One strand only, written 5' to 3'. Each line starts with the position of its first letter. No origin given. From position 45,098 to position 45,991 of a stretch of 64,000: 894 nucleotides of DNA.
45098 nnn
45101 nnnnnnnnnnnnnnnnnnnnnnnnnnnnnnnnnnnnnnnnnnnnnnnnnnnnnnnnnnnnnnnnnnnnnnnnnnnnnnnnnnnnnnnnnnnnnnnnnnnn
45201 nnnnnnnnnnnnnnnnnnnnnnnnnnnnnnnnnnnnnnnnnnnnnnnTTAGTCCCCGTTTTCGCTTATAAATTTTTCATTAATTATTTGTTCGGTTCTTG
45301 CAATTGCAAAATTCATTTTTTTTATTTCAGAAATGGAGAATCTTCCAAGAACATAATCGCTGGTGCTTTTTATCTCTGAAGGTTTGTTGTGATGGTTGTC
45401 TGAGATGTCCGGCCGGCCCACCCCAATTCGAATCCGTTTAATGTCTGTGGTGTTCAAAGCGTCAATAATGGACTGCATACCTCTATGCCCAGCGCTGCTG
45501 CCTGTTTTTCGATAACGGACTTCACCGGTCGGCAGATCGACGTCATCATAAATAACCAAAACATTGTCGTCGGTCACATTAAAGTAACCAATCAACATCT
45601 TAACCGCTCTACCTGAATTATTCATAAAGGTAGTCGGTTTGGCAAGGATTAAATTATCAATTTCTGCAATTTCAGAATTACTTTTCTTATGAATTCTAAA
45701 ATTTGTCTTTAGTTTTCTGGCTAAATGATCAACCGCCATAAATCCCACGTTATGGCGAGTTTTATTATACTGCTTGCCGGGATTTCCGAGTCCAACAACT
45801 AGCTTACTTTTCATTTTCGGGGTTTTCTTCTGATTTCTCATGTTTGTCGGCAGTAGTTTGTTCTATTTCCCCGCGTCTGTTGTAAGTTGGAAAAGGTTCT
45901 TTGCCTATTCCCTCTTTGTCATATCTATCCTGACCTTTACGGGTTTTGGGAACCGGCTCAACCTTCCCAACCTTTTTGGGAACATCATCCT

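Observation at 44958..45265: The best promoter in the window drives a ~270-nt non-coding plus-strand transcript between mfd and pth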

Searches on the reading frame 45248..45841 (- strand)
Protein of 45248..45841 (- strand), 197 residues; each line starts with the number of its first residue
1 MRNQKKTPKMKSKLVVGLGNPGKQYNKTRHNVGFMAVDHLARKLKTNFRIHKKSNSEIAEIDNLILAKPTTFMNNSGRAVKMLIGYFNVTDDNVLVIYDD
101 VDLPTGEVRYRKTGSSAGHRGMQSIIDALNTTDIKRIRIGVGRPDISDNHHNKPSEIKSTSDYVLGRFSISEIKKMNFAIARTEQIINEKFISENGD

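Call 13: find_related_loci(query=window:45248-45841:-, collection=genome_contigs, flank=4000)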
Query window:45248-45841:- (197 aa) in genome_contigs; peptide patterns used: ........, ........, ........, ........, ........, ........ (x = any residue, [..] = any of these).
599 stretches matched a pattern (row limit reached: there are more); 531 encode a relative of the query (tblastn E <= 1e-3); the best 80 are kept; 80 distinct loci.
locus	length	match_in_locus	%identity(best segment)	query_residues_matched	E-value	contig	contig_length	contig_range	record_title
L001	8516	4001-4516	48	14-193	9e-51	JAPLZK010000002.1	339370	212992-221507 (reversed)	MAG: Candidatus Uhrbacteria bacterium isolate LacPavin_0818_WC45_MAG_46_11 LacPavin_0818_WC45_scaffold_196862, whole gen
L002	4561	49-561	46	10-188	6e-48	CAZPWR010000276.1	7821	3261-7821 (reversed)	MAG TPA_asm: uncultured Anaerolineae bacterium isolate binchicken_co25_129 genome assembly, contig: k141_41583, whole ge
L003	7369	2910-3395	47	5-173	9e-48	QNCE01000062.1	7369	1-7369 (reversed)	MAG: Candidatus Omnitrophota bacterium isolate B7_G16 B7_Guay16_scaffold_09272, whole genome shotgun sequence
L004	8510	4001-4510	47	10-187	2e-47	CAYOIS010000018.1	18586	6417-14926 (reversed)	MAG TPA_asm: uncultured Anaerolineae bacterium isolate SRP104967_co1_107 genome assembly, contig: NODE_996_length_18586_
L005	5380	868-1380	46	10-188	7e-47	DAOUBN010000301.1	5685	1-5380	MAG TPA_asm: Anaerolineae bacterium isolate H70_729 k91_982389, whole genome shotgun sequence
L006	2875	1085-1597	46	10-188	6e-47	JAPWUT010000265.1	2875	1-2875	MAG: Anaerolineae bacterium isolate RSWS10 scaffold_8685_c1, whole genome shotgun sequence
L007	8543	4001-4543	42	8-197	1e-45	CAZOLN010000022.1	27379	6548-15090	MAG TPA_asm: uncultured Anaerolineales bacterium isolate binchicken_co6_399 genome assembly, contig: NODE_1466_length_27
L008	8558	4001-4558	40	3-197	3e-45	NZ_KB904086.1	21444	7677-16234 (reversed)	Streptococcus caballi DSM 19004 A3GSDRAFT_scaffold_30.31, whole genome shotgun sequence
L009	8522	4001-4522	45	9-194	4e-45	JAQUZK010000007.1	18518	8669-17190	MAG: Candidatus Izemoplasmatales bacterium isolate STD2_259 NODE_11000_length_18518_cov_3.679680_Sandtown_D2, whole geno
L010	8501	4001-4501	47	10-182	3e-45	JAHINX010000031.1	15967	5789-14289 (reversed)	MAG: Patescibacteria group bacterium isolate KR13_S3.mb.1 KR13_S3.mb.1_k141_304512, whole genome shotgun sequence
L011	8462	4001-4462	46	13-172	1e-44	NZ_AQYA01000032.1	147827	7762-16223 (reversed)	Streptococcus henryi DSM 19005 F601DRAFT_scaffold00006.6_C, whole genome shotgun sequence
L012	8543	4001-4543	42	8-197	2e-44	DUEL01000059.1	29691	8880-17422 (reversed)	MAG TPA_asm: Thermoflexia bacterium isolate J88 Contig59, whole genome shotgun sequence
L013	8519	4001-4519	42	13-188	6e-44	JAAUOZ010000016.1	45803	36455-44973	MAG: Leptolyngbyaceae cyanobacterium CSU_1_3 NODE_147_length_45803_cov_2.91203, whole genome shotgun sequence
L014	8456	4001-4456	47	9-172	4e-44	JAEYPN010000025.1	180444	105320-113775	MAG: Bacillota bacterium isolate OH_CBB_198 k127_1385482, whole genome shotgun sequence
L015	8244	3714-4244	40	13-197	7e-44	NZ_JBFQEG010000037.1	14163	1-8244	Streptococcus huangxiaojuni strain H31 Scaffold35_1, whole genome shotgun sequence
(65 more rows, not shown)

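Call 14: find_encoding_contigs(protein=window:45248-45841:-, flank=3000, max_places=10)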
Protein window:45248-45841:- (197 aa): no gene with exactly this product is on record in the collection.

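Call 16: find_homologous_proteins(query=window:45248-45814:-, max_evalue=1e-20)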
Query window:45248-45814:- (188 aa): 7338 proteins with E <= 1e-20 among 8000 candidates; the best 120 are listed.
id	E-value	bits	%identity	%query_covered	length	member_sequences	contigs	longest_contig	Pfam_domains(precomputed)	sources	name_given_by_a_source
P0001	5.0e-118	409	100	100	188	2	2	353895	PF01195.26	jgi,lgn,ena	-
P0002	3.3e-71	257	69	100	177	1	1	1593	PF01195.26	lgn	-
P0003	7.1e-64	233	63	99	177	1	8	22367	PF01195.26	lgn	-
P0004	3.6e-58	214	75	69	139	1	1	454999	PF01195.26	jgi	-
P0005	3.3e-52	195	56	95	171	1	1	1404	PF01195.26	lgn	-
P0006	1.9e-51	192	56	94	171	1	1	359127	PF01195.26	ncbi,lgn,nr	ncbi:MAG: aminoacyl-tRNA hydrolase [Patescibacteria group bacterium]|nr:aminoacyl-tRNA hydrolase [Pa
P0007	4.7e-50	188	58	89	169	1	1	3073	PF01195.26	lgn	-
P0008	1.3e-49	186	55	91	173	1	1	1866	PF01195.26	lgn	-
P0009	3.8e-49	185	54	95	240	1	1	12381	PF01195.26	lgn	-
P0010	2.1e-48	182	53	93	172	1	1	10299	PF01195.26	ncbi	-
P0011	2.3e-48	182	53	97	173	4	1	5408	PF01195.26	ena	-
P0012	1.6e-47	180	53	93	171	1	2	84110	PF01195.26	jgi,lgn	jgi:PTH1 family peptidyl-tRNA hydrolase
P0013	1.2e-46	177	51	97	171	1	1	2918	PF01195.26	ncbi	-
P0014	4.7e-46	175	47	94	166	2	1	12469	PF01195.26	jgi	-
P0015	1.4e-45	173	52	90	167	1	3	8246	PF01195.26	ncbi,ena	-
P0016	1.1e-44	170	51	86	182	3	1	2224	PF01195.26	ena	-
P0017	2.4e-43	166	47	81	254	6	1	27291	PF01195.26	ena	-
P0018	4.7e-43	165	53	88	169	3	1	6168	PF01195.26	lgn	-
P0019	5.8e-43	165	54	84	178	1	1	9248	PF01195.26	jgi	jgi:PTH1 family peptidyl-tRNA hydrolase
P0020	9.5e-43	164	55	85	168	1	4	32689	PF01195.26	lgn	-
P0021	1.1e-42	164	52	86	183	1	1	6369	PF01195.26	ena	-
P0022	2.9e-42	162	52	89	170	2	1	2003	PF01195.26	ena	-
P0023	9.1e-42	161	48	96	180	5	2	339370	PF01195.26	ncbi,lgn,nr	ncbi:MAG: aminoacyl-tRNA hydrolase [Candidatus Uhrbacteria bacterium]|nr:aminoacyl-tRNA hydrolase [C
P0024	1.5e-41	160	48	98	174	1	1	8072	PF01195.26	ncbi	ncbi:MAG: aminoacyl-tRNA hydrolase [bacterium]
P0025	1.9e-41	160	49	98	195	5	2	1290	PF01195.26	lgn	-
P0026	2.5e-41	159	52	85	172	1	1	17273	PF01195.26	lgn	-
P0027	3.2e-41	159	54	84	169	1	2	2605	PF01195.26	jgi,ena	-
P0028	3.3e-41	159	47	93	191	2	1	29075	PF01195.26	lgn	-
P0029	5.4e-41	158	58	70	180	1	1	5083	PF01195.26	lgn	-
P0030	1.2e-40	157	50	96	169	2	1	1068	PF01195.26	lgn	-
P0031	1.5e-40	157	72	53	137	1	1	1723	PF01195.26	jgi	-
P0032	1.8e-40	157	47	95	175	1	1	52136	PF01195.26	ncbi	-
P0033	2.3e-40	156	49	93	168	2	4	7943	PF01195.26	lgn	-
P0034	3.0e-40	156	47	98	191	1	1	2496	PF01195.26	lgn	-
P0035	7.9e-40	154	46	93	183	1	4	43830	PF01195.26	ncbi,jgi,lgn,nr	ncbi:MAG: aminoacyl-tRNA hydrolase [Tenericutes bacterium]|jgi:PTH1 family peptidyl-tRNA hydrolase|n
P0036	1.3e-39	154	53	70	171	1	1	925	PF01195.26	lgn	-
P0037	1.4e-39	154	45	97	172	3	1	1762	PF01195.26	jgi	-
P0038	1.9e-39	153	45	97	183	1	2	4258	PF01195.26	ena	-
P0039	2.0e-39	153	47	92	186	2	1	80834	PF01195.26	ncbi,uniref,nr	ncbi:aminoacyl-tRNA hydrolase [Pueribacillus theae]|uniref:Peptidyl-tRNA hydrolase n=1 Tax=Pueribaci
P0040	2.1e-39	153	47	88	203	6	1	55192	PF01195.26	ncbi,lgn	-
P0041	2.5e-39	153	48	96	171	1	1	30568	PF01195.26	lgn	-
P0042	3.4e-39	152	42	95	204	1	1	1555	PF01195.26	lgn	-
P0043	4.7e-39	152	44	94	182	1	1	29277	PF01195.26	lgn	-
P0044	7.7e-39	151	43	94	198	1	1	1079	PF01195.26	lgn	-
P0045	9.7e-39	151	47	98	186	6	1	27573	PF01195.26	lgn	-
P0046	1.1e-38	151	46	97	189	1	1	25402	PF01195.26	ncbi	-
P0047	1.2e-38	151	47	90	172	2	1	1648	PF01195.26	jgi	jgi:PTH1 family peptidyl-tRNA hydrolase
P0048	1.4e-38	150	47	85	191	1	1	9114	PF01195.26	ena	-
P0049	1.4e-38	150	48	86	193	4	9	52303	PF01195.26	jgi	-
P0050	1.6e-38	150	45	95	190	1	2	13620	PF01195.26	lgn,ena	-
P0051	1.7e-38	150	47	94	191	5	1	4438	PF01195.26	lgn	-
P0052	1.8e-38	150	43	94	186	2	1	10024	PF01195.26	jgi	-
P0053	2.0e-38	150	48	85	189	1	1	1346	PF01195.26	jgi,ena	-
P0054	2.1e-38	150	46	93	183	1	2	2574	PF01195.26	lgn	-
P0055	2.1e-38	150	46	93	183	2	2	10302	PF01195.26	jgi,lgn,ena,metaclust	metaclust:\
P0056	2.4e-38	150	48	96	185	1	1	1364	PF01195.26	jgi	jgi:peptidyl-tRNA hydrolase, PTH1 family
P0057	2.4e-38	150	44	97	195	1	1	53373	PF01195.26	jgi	jgi:peptidyl-tRNA hydrolase, PTH1 family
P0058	2.6e-38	150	47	93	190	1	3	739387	PF01195.26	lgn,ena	-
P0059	2.6e-38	150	45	95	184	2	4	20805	PF01195.26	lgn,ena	-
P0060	2.8e-38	149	46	93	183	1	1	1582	PF01195.26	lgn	-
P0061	2.9e-38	149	45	94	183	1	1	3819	PF01195.26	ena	-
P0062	3.8e-38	149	49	86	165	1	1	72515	PF01195.26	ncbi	-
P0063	3.8e-38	149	50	83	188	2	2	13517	PF01195.26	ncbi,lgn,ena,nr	ncbi:MAG: aminoacyl-tRNA hydrolase [Clostridia bacterium]|nr:aminoacyl-tRNA hydrolase [Clostridia ba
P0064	3.9e-38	149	45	97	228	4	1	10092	PF01195.26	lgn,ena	-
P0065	5.0e-38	149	44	97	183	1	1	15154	PF01195.26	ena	-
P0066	5.3e-38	149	45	94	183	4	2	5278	PF01195.26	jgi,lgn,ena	jgi:PTH1 family peptidyl-tRNA hydrolase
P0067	5.3e-38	149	46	94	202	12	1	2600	PF01195.26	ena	-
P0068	5.6e-38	148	46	91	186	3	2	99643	PF01195.26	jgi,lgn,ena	-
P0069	5.7e-38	148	45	98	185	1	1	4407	PF01195.26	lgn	-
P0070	5.9e-38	148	44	97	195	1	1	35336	PF01195.26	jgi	jgi:peptidyl-tRNA hydrolase, PTH1 family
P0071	6.3e-38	148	48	95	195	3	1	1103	PF01195.26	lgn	-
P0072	7.2e-38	148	46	94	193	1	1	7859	PF01195.26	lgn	-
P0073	7.6e-38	148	44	97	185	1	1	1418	PF01195.26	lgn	-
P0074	7.8e-38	148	49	90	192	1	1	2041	PF01195.26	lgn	-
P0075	8.3e-38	148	42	96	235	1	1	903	PF01195.26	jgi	jgi:PTH1 family peptidyl-tRNA hydrolase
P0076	9.7e-38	148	47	89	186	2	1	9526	PF01195.26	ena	-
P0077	1.1e-37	147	47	87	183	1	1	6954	PF01195.26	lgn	-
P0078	1.2e-37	147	45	97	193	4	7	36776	PF01195.26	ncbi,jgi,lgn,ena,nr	ncbi:MAG: aminoacyl-tRNA hydrolase [Candidatus Izemoplasmatales bacterium]|jgi:PTH1 family peptidyl-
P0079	1.3e-37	147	45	94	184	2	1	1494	PF01195.26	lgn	-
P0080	1.3e-37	147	46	97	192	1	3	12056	PF01195.26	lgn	-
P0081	1.5e-37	147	40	94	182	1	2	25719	PF01195.26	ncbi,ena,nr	ncbi:MAG: aminoacyl-tRNA hydrolase [Candidatus Izimaplasma sp.]|nr:aminoacyl-tRNA hydrolase [Candida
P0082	1.5e-37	147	45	93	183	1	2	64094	PF01195.26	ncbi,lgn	ncbi:MAG: aminoacyl-tRNA hydrolase [Candidatus Izemoplasmatales bacterium]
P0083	1.7e-37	147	42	94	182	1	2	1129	PF01195.26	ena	-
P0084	2.1e-37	147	46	85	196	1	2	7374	PF01195.26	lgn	-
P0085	2.3e-37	146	46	94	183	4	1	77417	PF01195.26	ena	-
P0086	2.4e-37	146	45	97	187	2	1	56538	PF01195.26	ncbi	-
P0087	2.4e-37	146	46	89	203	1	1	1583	PF01195.26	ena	-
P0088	2.4e-37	146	45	97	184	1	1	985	PF01195.26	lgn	-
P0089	2.7e-37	146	46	96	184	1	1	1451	PF01195.26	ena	-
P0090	2.8e-37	146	46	90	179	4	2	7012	PF01195.26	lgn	-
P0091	2.9e-37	146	47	93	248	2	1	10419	PF01195.26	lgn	-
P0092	3.2e-37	146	42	95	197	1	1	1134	PF01195.26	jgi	jgi:PTH1 family peptidyl-tRNA hydrolase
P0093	3.5e-37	146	49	71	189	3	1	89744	PF01195.26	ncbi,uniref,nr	ncbi:aminoacyl-tRNA hydrolase [Streptococcus sp. CSL10205-OR2]|uniref:aminoacyl-tRNA hydrolase n=1 T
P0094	3.8e-37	146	46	85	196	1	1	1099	PF01195.26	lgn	-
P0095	3.8e-37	146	45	94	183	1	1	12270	PF01195.26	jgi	jgi:PTH1 family peptidyl-tRNA hydrolase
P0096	3.8e-37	146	46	85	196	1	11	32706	PF01195.26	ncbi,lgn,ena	-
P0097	4.4e-37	146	42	94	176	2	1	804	PF01195.26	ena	-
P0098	4.6e-37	145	49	71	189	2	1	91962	PF01195.26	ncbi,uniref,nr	ncbi:aminoacyl-tRNA hydrolase [Streptococcus zalophi]|uniref:aminoacyl-tRNA hydrolase n=1 Tax=Strept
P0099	4.8e-37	145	44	94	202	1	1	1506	PF01195.26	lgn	-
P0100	5.6e-37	145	46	98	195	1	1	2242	PF01195.26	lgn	-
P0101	6.3e-37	145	41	95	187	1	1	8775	PF01195.26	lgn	-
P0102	6.7e-37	145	46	93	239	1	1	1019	PF01195.26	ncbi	-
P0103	6.8e-37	145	46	95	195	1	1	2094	PF01195.26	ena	-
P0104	6.9e-37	145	44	95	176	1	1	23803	PF01195.26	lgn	-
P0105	7.0e-37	145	44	88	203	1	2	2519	PF01195.26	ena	-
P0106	7.9e-37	145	48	85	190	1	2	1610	PF01195.26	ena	-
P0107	8.1e-37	145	45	93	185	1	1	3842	PF01195.26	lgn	-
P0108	8.5e-37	145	46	85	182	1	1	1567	PF01195.26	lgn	-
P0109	8.9e-37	145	48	86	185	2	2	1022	PF01195.26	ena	-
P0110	8.9e-37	145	47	94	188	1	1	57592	PF01195.26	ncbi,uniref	ncbi:aminoacyl-tRNA hydrolase [Tepidibacillus sp. LV47]|uniref:aminoacyl-tRNA hydrolase n=1 Tax=Tepi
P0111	9.3e-37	144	51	87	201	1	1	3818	PF01195.26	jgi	jgi:PTH1 family peptidyl-tRNA hydrolase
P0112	9.6e-37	144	45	94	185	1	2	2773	PF01195.26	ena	-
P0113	9.6e-37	144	46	84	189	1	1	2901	PF01195.26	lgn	-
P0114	1.0e-36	144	45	94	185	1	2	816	PF01195.26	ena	-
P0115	1.1e-36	144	45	91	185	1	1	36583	PF01195.26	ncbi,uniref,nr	ncbi:aminoacyl-tRNA hydrolase [Oceanobacillus halotolerans]|uniref:aminoacyl-tRNA hydrolase n=1 Tax=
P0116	1.1e-36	144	46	87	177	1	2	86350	PF01195.26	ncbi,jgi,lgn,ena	-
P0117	1.1e-36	144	45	84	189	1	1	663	PF01195.26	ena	-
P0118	1.2e-36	144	43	95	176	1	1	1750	PF01195.26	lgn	-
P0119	1.3e-36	144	47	93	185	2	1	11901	PF01195.26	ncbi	-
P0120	1.3e-36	144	46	83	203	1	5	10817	PF01195.26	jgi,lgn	jgi:PTH1 family peptidyl-tRNA hydrolase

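Call 17: find_encoding_contigs(protein=P0001, flank=4000, max_places=4)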
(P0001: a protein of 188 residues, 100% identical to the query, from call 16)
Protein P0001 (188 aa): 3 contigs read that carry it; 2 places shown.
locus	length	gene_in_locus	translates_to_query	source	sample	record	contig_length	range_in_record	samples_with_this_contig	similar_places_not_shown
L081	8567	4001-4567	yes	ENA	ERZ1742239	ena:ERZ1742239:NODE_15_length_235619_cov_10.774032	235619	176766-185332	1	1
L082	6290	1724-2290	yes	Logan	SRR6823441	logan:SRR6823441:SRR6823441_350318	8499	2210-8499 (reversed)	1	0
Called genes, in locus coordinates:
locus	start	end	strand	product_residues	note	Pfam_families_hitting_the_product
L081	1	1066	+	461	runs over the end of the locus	PF01336:tRNA_anti-codon, PF00152:tRNA-synt_2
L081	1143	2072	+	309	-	PF00768:Peptidase_S11, PF13354:Beta-lactamase2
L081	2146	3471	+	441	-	PF00009:GTP_EFTU, PF00071:Ras (weak), PF01926:MMR_HSR1, PF02421:FeoB_N, PF00009:GTP_EFTU, PF02421:FeoB_N, PF01926:MMR_HSR1, PF14714:KH_dom-like, +9 more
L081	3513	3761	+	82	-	-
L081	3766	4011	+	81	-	-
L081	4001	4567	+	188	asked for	PF01195:Pept_tRNA_hydro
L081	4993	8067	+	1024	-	PF17757:UvrB_inter, PF02559:CarD_TRCF_RID, PF04851:ResIII, PF00270:DEAD, PF00271:Helicase_C, PF03461:TRCF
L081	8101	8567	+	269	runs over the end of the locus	PF01551:Peptidase_M23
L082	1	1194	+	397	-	?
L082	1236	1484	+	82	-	-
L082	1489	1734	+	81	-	-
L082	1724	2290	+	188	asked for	PF01195:Pept_tRNA_hydro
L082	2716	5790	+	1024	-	PF17757:UvrB_inter, PF02559:CarD_TRCF_RID, PF04851:ResIII, PF00270:DEAD, PF00271:Helicase_C, PF03461:TRCF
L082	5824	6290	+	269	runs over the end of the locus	PF01551:Peptidase_M23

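Call 18: find_encoding_contigs(protein=P0003, flank=4000, max_places=10)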
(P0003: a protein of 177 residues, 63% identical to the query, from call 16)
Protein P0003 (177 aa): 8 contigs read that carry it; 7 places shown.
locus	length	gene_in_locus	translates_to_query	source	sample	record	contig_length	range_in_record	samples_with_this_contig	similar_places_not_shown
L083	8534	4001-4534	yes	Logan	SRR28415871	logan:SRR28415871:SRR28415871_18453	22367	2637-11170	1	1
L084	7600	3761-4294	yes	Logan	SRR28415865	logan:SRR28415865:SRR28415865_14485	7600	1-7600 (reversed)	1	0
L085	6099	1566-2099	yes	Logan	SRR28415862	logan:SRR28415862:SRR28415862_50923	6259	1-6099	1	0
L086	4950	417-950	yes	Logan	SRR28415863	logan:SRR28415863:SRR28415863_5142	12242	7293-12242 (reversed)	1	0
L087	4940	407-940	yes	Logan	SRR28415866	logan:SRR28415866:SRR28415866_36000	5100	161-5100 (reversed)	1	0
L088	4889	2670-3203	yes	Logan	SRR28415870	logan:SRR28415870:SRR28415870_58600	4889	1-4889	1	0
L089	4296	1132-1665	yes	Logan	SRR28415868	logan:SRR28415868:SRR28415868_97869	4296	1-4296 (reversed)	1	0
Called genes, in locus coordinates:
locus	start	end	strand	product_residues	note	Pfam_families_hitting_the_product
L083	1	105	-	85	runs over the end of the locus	-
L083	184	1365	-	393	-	PF00478:IMPDH, PF01070:FMN_dh, PF01645:Glu_synthase (weak), PF03060:NMO (weak)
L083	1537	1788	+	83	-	-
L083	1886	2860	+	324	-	PF01207:Dus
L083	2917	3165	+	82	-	-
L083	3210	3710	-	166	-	-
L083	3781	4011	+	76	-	-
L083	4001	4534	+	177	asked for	PF01195:Pept_tRNA_hydro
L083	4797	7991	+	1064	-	PF17757:UvrB_inter, PF02559:CarD_TRCF_RID, PF00270:DEAD, PF04851:ResIII, PF00271:Helicase_C, PF03461:TRCF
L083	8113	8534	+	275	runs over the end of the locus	PF01551:Peptidase_M23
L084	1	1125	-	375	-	?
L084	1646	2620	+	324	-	PF01207:Dus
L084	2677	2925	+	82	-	-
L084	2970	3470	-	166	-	-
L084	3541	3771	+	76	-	-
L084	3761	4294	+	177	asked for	PF01195:Pept_tRNA_hydro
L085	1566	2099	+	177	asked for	PF01195:Pept_tRNA_hydro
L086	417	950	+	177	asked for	PF01195:Pept_tRNA_hydro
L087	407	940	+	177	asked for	PF01195:Pept_tRNA_hydro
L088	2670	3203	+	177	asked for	PF01195:Pept_tRNA_hydro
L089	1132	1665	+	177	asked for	PF01195:Pept_tRNA_hydro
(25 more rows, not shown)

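Call 19: find_encoding_contigs(protein=P0004, flank=4000, max_places=4)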
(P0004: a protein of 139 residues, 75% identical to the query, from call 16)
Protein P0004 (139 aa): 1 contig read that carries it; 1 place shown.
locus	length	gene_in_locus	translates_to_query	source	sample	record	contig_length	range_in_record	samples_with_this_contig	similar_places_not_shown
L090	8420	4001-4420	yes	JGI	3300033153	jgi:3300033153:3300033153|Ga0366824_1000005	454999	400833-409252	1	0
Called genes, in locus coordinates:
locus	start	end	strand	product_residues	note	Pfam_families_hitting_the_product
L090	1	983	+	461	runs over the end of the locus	PF01336:tRNA_anti-codon, PF00152:tRNA-synt_2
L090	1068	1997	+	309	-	PF00768:Peptidase_S11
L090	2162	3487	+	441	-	PF00005:ABC_tran (faint), PF00071:Ras (weak), PF01926:MMR_HSR1, PF02421:FeoB_N, PF00009:GTP_EFTU, PF02421:FeoB_N, PF01926:MMR_HSR1, PF14714:KH_dom-like, +8 more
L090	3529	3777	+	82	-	-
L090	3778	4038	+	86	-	-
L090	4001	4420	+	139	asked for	PF01195:Pept_tRNA_hydro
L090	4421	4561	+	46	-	-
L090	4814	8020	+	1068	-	PF17757:UvrB_inter, PF02559:CarD_TRCF_RID, PF00270:DEAD, PF04851:ResIII, PF00271:Helicase_C, PF03461:TRCF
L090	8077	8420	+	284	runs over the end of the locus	PF01551:Peptidase_M23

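Call 20: find_encoding_contigs(protein=P0006, flank=4000, max_places=4)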
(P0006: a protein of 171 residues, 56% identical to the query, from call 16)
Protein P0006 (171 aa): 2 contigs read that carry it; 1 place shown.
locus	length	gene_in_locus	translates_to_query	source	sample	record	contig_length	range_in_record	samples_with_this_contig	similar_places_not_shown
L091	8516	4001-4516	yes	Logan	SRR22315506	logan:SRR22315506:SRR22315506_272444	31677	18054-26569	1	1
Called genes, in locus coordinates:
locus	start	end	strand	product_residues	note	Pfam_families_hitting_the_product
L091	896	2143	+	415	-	PF00009:GTP_EFTU (weak), PF00350:Dynamin_N (faint), PF01926:MMR_HSR1, PF00009:GTP_EFTU, PF01926:MMR_HSR1, PF02421:FeoB_N, PF04548:AIG1 (weak), PF14714:KH_dom-like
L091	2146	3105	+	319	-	PF01207:Dus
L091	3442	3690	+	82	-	-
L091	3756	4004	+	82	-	-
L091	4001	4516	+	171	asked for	PF01195:Pept_tRNA_hydro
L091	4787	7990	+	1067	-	PF17757:UvrB_inter, PF02559:CarD_TRCF_RID, PF00270:DEAD, PF04851:ResIII, PF00271:Helicase_C, PF03461:TRCF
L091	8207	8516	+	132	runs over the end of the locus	-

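Call 24: find_encoding_contigs(protein=P0002, flank=4000, max_places=3)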
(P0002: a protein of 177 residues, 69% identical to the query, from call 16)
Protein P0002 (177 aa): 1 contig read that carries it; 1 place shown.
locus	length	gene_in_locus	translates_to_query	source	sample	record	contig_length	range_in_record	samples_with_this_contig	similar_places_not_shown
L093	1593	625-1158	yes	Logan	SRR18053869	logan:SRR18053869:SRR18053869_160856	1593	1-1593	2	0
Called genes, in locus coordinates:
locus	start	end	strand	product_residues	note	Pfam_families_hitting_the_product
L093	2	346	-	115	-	?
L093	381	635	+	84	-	-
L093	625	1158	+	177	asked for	PF01195:Pept_tRNA_hydro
